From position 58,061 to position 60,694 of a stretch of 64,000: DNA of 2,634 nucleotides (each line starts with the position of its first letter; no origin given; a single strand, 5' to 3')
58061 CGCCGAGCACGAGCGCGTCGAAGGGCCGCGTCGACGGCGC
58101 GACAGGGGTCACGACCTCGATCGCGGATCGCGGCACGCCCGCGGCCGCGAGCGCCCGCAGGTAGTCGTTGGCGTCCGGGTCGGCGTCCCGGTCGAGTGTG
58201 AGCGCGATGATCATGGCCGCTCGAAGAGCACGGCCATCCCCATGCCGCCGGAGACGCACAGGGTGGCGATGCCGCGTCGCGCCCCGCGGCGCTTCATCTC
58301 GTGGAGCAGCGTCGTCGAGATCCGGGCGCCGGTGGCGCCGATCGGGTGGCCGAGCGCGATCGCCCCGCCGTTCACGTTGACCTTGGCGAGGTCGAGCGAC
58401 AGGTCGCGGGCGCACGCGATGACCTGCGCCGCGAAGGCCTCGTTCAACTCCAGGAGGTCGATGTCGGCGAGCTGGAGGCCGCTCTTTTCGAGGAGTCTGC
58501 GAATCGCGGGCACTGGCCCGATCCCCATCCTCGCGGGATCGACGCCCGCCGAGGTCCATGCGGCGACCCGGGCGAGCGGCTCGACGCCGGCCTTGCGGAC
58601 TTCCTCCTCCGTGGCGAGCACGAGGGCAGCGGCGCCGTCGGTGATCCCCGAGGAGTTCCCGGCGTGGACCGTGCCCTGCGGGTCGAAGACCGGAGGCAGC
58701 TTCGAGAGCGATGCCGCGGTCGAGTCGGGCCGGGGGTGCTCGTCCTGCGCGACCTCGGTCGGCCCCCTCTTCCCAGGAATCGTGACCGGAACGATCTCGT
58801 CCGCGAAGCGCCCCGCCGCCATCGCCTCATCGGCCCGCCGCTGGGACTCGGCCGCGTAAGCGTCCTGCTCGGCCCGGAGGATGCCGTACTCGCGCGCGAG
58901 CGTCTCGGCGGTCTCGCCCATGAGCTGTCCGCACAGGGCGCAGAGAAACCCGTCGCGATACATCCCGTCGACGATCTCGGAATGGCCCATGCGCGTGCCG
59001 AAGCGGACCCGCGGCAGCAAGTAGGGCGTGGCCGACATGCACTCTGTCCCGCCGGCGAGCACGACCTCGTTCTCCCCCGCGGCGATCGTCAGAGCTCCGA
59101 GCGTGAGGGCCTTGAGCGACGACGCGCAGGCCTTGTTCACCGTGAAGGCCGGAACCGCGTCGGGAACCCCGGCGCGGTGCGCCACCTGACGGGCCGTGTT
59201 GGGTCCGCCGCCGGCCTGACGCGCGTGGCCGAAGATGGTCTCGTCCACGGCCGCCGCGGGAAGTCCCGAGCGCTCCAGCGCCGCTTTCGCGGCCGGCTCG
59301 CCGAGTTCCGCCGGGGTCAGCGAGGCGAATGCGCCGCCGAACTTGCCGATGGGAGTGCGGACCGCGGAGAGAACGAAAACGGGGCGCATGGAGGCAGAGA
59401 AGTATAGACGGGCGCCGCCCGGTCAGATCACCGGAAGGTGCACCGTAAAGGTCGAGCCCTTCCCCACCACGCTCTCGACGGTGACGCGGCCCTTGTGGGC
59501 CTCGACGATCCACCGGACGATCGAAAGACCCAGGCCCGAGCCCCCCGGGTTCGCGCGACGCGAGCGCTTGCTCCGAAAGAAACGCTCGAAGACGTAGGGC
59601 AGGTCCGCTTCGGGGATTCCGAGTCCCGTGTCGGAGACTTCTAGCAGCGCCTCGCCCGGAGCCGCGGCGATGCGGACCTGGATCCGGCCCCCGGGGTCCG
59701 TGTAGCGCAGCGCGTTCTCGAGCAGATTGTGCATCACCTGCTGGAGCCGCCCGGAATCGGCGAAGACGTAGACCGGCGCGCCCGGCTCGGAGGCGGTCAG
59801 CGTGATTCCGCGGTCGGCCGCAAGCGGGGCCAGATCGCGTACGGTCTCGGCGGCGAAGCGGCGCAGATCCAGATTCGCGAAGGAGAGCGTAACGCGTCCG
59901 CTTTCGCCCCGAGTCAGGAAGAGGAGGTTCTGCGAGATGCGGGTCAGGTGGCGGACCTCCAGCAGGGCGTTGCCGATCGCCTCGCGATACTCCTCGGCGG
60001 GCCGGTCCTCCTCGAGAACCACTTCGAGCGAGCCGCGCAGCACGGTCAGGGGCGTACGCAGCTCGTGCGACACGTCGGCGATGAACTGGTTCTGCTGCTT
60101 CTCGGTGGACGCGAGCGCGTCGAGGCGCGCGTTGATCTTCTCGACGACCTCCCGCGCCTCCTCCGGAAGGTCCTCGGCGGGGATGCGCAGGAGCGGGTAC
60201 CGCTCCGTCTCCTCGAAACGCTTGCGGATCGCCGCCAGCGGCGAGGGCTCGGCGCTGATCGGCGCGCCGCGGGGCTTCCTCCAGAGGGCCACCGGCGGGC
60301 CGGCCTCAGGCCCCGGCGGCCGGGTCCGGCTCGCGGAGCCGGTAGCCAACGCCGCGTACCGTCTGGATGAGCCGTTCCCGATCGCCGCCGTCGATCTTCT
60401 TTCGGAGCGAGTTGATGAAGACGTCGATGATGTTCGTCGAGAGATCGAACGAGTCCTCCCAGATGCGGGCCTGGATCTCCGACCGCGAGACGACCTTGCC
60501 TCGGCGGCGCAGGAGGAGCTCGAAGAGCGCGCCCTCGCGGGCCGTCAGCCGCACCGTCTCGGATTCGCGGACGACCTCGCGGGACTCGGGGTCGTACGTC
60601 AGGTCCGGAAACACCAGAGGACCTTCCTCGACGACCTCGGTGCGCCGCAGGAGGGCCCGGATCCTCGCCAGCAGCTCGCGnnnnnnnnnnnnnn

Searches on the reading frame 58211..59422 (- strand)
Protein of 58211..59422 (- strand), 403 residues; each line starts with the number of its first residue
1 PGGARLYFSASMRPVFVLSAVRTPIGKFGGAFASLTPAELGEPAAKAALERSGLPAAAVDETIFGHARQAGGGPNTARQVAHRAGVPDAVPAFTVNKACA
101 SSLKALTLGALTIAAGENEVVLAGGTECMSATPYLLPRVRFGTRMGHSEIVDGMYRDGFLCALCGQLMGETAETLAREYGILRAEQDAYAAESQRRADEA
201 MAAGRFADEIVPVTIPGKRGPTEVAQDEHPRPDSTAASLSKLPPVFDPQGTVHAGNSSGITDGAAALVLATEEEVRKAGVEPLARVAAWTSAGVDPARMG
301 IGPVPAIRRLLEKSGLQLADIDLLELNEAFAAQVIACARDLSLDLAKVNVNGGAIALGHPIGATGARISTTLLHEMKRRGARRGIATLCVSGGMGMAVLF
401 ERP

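Call 76: search_protein_families(library=pfam, proteins=[window:58211-59422:-], max_evalue=0.001)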
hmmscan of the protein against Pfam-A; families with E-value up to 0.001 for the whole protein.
window:58211-59422:- (403 aa): 3 families
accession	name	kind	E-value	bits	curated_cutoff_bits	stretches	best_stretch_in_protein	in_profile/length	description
PF00108.29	Thiolase_N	-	1.3e-87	293.9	26.4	1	15-273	1-260/260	Thiolase, N-terminal domain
PF02803.24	Thiolase_C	-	1.9e-51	173.3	27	1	281-402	2-123/123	Thiolase, C-terminal domain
PF00109.32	ketoacyl-synt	-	1.2e-05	25.5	20.8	1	91-130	166-205/252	Beta-ketoacyl synthase, N-terminal domain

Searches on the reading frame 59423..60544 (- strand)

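Call 76: search_protein_families(library=pfam, proteins=[window:59423-60544:-], max_evalue=0.001)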
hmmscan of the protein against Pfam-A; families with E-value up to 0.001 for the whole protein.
window:59423-60544:- (373 aa): 2 families
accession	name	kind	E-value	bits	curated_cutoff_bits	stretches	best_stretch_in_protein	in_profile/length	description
PF02518.31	HATPase_c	-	1.2e-31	109.8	26.4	1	263-372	2-109/111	Histidine kinase-, DNA gyrase B-, and HSP90-like ATPase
PF00512.31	HisKA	-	4.1e-17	62.4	26.9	1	150-216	1-66/66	His Kinase A (phospho-acceptor) domain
